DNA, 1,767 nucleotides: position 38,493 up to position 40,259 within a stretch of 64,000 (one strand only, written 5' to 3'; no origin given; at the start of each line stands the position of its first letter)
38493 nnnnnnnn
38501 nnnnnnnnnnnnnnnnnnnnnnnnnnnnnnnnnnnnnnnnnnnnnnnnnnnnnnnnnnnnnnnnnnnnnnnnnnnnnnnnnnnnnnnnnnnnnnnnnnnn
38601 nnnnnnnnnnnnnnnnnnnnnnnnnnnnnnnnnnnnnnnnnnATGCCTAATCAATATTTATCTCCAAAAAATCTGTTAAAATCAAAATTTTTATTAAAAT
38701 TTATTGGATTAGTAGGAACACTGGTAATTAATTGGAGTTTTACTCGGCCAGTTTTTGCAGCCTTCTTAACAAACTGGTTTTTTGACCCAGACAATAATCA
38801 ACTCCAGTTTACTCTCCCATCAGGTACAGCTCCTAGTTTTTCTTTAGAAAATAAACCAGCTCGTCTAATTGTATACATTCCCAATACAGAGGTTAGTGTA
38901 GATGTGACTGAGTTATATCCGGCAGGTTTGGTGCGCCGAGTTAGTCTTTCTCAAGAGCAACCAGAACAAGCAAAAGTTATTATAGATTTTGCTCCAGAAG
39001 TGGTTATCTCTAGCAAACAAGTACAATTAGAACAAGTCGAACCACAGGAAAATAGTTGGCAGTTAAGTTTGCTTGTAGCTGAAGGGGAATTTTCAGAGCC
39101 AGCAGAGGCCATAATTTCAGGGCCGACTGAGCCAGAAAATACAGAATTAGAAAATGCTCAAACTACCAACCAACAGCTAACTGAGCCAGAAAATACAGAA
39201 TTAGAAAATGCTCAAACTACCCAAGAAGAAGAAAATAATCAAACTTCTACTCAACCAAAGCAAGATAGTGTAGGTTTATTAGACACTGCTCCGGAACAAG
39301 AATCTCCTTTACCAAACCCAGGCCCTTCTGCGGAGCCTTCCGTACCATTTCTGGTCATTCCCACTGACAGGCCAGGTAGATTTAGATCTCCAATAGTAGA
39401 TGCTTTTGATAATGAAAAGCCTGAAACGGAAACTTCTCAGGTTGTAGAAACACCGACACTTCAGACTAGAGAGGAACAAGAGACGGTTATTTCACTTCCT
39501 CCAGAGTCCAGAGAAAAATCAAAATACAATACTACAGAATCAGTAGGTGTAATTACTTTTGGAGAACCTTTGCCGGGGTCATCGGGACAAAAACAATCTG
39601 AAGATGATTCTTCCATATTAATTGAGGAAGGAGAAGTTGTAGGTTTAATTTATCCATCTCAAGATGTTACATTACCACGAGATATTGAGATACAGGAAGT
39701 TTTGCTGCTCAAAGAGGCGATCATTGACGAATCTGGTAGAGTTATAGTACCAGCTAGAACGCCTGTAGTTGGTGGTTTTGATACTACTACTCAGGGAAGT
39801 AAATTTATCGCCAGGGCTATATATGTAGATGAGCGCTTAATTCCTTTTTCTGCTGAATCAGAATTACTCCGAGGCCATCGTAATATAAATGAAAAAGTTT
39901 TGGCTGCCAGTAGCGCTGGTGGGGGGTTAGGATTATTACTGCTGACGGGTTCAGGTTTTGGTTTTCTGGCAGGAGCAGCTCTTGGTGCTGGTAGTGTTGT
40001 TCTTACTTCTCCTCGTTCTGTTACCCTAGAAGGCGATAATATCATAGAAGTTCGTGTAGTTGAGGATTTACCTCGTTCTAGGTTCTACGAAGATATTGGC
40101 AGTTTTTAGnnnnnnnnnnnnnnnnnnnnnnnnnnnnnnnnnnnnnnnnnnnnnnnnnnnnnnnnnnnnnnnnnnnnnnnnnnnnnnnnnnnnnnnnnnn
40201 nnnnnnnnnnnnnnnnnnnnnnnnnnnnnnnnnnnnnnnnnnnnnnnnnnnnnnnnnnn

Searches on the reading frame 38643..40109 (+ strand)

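Call 43: search_protein_families(library=pfam, proteins=[window:38643-40109:+], max_evalue=0.001)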
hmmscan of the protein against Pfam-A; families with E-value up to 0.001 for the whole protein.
window:38643-40109:+ (488 aa): 1 family
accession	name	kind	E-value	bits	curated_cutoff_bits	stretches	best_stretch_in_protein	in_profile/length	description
PF11741.13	AMIN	-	2e-05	25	20.5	1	48-135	7-93/101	AMIN domain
